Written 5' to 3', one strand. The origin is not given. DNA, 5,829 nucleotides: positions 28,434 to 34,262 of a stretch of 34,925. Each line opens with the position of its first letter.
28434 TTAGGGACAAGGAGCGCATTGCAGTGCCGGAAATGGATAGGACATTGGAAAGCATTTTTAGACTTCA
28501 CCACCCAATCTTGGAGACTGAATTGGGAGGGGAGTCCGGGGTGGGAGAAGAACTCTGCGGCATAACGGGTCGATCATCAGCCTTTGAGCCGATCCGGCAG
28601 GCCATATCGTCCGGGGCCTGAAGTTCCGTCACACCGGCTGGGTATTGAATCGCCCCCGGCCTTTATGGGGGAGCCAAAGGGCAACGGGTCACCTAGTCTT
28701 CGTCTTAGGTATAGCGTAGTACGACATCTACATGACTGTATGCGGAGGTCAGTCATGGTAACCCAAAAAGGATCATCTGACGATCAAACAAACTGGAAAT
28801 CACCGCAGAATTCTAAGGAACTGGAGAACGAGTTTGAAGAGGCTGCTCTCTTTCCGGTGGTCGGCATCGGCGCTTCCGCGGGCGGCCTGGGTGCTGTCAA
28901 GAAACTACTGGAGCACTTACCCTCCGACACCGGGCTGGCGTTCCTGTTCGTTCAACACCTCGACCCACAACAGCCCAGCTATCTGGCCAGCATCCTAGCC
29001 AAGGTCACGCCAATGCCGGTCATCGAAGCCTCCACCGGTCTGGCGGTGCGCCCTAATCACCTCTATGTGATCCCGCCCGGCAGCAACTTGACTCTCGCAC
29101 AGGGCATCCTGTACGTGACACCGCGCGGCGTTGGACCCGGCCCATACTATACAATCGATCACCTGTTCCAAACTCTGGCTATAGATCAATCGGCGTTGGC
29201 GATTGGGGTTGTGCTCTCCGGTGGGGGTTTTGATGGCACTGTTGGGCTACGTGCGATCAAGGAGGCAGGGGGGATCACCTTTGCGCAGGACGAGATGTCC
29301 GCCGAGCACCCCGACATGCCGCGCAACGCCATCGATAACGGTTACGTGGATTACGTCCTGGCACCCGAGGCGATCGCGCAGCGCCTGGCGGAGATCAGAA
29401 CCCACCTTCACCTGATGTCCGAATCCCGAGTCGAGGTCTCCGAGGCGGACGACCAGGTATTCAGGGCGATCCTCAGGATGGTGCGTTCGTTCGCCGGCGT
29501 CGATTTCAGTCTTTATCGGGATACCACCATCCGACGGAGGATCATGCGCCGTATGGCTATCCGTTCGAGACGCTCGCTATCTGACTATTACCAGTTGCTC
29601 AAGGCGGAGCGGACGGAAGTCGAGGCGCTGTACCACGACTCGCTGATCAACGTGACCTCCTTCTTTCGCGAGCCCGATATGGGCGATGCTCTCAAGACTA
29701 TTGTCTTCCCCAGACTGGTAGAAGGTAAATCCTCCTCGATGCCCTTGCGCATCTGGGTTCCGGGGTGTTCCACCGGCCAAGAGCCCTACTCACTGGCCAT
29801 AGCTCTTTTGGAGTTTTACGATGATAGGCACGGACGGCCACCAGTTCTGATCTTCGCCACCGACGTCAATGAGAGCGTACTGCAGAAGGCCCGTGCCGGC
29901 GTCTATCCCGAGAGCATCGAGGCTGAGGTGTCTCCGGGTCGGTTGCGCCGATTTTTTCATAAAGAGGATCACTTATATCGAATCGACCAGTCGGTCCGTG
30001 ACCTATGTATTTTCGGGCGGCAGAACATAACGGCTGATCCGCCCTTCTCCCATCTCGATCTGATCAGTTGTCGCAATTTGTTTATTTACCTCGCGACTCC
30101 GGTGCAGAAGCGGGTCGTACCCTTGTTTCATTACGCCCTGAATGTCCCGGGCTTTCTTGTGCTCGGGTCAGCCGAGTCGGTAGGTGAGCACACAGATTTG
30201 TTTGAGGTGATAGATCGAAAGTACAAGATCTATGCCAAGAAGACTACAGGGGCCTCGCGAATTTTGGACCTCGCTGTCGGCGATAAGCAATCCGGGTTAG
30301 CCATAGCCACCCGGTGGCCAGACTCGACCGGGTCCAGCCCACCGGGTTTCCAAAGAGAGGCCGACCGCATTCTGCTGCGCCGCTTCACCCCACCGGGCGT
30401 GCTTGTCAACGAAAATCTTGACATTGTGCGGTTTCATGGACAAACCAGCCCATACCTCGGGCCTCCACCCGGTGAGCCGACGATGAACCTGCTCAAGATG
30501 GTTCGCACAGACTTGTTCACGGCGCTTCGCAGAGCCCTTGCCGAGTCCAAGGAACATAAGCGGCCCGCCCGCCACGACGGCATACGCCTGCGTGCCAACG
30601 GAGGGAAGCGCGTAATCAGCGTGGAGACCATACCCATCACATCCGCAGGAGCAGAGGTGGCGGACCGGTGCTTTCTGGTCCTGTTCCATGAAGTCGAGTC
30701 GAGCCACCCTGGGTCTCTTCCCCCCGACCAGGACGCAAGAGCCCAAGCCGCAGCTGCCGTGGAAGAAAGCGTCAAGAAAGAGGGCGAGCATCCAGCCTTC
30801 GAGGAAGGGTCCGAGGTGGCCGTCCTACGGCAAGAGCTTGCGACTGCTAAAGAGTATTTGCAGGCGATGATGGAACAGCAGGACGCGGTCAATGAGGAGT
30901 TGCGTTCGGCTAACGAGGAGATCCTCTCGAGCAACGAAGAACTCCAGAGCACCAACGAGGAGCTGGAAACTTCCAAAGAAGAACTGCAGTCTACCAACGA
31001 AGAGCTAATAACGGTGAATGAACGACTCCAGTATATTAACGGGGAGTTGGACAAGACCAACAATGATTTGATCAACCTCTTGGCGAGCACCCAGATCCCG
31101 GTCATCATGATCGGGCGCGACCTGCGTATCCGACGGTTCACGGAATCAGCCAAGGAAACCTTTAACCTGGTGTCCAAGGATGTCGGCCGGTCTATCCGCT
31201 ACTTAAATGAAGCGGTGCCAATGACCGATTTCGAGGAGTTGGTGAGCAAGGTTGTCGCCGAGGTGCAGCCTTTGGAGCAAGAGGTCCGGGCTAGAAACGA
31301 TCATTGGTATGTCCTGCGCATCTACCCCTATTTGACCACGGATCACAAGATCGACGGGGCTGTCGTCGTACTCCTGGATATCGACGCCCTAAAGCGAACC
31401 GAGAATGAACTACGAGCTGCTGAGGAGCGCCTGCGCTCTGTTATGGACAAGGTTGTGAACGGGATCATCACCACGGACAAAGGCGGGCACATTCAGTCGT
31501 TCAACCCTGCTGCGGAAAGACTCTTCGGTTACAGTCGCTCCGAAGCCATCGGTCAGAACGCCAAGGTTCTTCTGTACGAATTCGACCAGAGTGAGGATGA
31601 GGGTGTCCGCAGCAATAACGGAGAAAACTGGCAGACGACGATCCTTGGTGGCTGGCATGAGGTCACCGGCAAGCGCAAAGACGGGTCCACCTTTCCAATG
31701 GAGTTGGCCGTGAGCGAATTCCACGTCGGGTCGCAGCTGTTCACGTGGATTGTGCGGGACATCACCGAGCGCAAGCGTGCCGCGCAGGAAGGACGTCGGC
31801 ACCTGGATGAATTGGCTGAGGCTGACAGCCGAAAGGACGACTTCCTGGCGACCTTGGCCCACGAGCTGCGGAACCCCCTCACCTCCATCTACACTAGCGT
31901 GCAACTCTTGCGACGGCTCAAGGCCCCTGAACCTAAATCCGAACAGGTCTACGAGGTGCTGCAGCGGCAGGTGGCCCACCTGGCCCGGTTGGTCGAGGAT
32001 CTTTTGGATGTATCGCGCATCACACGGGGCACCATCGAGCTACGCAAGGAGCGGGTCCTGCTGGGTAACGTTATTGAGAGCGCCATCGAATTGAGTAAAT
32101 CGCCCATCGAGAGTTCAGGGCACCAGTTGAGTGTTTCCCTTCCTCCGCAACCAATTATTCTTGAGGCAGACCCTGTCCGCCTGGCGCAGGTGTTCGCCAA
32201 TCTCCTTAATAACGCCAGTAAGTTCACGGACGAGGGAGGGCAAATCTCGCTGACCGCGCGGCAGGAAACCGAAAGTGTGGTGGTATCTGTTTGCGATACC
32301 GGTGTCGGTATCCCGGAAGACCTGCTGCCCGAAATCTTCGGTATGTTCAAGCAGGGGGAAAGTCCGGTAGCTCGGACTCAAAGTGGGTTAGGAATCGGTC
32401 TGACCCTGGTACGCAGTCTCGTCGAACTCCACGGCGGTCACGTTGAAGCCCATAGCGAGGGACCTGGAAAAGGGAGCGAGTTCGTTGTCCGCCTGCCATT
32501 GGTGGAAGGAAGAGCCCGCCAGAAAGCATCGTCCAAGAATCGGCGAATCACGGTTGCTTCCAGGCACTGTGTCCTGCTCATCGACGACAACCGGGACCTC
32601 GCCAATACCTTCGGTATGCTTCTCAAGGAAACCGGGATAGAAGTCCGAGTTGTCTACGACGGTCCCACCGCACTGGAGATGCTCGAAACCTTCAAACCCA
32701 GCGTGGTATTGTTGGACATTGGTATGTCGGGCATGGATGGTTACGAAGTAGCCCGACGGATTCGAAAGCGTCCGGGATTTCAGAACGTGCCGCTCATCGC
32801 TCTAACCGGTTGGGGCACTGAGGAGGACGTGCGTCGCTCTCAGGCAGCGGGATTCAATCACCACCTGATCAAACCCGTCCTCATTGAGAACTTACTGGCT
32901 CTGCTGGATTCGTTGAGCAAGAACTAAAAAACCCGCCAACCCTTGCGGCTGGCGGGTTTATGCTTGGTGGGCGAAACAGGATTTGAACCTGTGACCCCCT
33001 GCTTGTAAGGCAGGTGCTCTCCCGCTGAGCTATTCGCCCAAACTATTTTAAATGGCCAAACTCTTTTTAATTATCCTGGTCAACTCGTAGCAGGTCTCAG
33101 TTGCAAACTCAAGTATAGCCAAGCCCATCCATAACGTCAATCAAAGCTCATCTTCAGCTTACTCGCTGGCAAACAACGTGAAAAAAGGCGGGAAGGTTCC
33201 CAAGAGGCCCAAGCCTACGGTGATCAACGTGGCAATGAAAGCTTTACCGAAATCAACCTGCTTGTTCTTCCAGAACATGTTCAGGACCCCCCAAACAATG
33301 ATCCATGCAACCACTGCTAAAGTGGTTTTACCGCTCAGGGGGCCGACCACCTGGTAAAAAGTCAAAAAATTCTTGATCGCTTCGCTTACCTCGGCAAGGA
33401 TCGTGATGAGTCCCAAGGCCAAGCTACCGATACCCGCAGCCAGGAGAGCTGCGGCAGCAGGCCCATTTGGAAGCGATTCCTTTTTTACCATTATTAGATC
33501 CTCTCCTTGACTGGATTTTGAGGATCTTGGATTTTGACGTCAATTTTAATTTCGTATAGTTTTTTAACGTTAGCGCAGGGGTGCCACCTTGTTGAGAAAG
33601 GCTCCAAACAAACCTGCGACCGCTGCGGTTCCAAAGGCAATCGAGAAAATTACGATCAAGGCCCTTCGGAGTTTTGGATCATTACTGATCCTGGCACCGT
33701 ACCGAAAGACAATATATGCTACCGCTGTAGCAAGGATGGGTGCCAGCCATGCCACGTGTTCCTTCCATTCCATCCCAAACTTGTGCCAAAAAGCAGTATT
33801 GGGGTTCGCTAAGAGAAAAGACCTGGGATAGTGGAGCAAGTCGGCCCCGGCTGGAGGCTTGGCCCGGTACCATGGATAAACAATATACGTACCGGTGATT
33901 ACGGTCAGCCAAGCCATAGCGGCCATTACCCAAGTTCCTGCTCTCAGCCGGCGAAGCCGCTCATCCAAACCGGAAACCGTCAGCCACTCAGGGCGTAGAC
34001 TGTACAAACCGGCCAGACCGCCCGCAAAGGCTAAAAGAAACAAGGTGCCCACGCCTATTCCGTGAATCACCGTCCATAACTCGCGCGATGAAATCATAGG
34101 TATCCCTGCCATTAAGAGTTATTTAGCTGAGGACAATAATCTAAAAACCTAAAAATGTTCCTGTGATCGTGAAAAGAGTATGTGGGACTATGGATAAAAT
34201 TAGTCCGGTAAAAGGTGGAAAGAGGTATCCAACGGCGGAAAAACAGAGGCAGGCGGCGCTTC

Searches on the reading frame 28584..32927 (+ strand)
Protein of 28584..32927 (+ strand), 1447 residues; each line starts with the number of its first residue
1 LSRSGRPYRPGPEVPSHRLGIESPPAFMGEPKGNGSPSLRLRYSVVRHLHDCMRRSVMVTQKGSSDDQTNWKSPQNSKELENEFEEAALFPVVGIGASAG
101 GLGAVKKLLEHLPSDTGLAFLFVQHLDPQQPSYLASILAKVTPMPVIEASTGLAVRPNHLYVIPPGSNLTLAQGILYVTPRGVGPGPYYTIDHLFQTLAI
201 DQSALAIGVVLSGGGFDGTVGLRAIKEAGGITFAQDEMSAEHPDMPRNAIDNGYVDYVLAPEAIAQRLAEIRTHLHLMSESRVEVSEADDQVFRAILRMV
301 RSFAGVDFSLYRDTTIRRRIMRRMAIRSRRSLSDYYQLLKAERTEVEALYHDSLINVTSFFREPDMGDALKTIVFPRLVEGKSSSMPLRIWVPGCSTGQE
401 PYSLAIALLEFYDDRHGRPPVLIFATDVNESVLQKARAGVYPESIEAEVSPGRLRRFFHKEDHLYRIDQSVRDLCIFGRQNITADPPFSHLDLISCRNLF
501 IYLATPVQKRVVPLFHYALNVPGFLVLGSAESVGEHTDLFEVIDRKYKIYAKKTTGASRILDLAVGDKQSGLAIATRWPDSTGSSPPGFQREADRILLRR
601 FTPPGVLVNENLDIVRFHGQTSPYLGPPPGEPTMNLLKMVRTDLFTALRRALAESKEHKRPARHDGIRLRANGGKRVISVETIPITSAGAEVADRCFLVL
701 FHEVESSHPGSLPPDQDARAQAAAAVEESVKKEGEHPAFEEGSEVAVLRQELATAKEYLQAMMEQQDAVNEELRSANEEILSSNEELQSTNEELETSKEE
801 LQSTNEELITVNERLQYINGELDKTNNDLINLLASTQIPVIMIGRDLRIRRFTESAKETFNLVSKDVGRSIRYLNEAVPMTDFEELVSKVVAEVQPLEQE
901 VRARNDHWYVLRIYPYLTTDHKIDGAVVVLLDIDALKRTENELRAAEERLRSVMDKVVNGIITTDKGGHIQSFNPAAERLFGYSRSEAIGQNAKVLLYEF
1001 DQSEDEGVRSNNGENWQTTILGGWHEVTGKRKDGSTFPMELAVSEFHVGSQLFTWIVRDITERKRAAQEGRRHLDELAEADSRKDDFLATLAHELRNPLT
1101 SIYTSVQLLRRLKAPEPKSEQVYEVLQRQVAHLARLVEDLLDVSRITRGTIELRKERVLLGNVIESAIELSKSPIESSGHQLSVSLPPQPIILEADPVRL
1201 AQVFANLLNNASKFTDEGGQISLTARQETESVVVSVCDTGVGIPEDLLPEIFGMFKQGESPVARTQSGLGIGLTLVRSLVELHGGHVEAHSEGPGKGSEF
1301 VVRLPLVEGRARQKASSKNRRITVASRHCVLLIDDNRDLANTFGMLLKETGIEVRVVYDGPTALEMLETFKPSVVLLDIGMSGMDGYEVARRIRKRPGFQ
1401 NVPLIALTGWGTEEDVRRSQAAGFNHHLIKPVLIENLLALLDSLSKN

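Call 8: search_protein_families(library=ncbifam, proteins=[window:28584-32927:+], max_evalue=0.00001)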
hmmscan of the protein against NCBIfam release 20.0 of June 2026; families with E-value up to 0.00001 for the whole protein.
window:28584-32927:+ (1447 aa): 138 families (the best 25 are shown)
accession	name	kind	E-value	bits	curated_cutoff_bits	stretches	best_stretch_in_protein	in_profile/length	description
TIGR02956.1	TMAO_torS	equivalog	3e-64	217.6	676.5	1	1078-1442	458-817/967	TMAO reductase system sensor histidine kinase/response regulator TorS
NF047874.1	MASE3_PAS_HK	subfamily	3.5e-64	217.7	560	1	934-1318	251-636/655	MASE3 domain-containing sensor histidine kinase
NF046044.1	PnpS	equivalog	1.8e-62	211.6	400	2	935-1305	42-390/390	two-component system histidine kinase PnpS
NF041947.1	LuxQ_Vibrio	equivalog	8.3e-62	209.2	1200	1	935-1437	336-831/843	quorum-sensing autoinducer 2 sensor kinase/phosphatase LuxQ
NF038297.2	hybrid_HK_HrmK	equivalog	2.9e-60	204.6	725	1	1057-1441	208-604/607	hybrid histidine kinase/response regulator HrmK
NF041880.1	EPS_EpsF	equivalog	2.2e-59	201.3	900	2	1067-1305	257-492/492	response regulator EpsF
NF011874.0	PRK15347.1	equivalog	1e-56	192.5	852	2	1060-1313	377-621/921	two component system sensor kinase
NF008302.0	PRK11091.1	equivalog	3.6e-56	190.8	838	1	934-1445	141-643/779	aerobic respiration two-component sensor histidine kinase ArcB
NF041777.1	sens_FixL_Rhizob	equivalog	1.5e-55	188.7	850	1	926-1307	101-482/485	sensor protein FixL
TIGR02966.1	phoR_proteo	equivalog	9.1e-51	172.8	334.2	1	945-1303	3-332/333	phosphate regulon sensor histidine kinase PhoR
NF008468.0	PRK11360.1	equivalog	2.6e-50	171.4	646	1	942-1310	262-612/616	two-component system sensor histidine kinase AtoS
NF033092.0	HK_WalK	equivalog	4.4e-49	167.6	725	1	937-1306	247-594/594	cell wall metabolism sensor histidine kinase WalK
NF008099.0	PRK10841.1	equivalog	6.1e-49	166.6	920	2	1077-1356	462-735/949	two-component system sensor histidine kinase RcsC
NF008318.0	PRK11107.1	equivalog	8.4e-47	159.8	890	2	1079-1314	288-526/920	two-component sensor histidine kinase BarA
NF041832.1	near_NosP_CTERM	subfamily_domain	1.3e-45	156.1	400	1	1079-1441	2-366/370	NahK/ErcS family hybrid sensor histidine kinase/response regulator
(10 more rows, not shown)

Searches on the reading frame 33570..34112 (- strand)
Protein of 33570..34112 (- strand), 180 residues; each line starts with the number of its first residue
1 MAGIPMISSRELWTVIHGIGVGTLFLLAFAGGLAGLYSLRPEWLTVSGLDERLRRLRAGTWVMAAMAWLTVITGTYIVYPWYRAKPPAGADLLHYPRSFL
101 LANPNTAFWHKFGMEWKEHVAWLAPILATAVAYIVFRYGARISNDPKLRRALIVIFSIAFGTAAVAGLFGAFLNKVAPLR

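Call 8: search_protein_families(library=ncbifam, proteins=[window:33570-34112:-], max_evalue=0.00001)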
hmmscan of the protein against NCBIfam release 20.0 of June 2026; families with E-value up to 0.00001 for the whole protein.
window:33570-34112:- (180 aa): 0 families

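Call 49: search_protein_families(library=pfam, proteins=[window:33570-34112:-], max_evalue=0.01)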
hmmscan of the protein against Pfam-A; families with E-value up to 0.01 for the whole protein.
window:33570-34112:- (180 aa): 1 family
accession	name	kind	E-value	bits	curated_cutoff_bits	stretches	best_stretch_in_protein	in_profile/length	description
PF23716.1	DUF7158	-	0.0066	16.5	27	0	44-60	10-26/38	Family of unknown function (DUF7158)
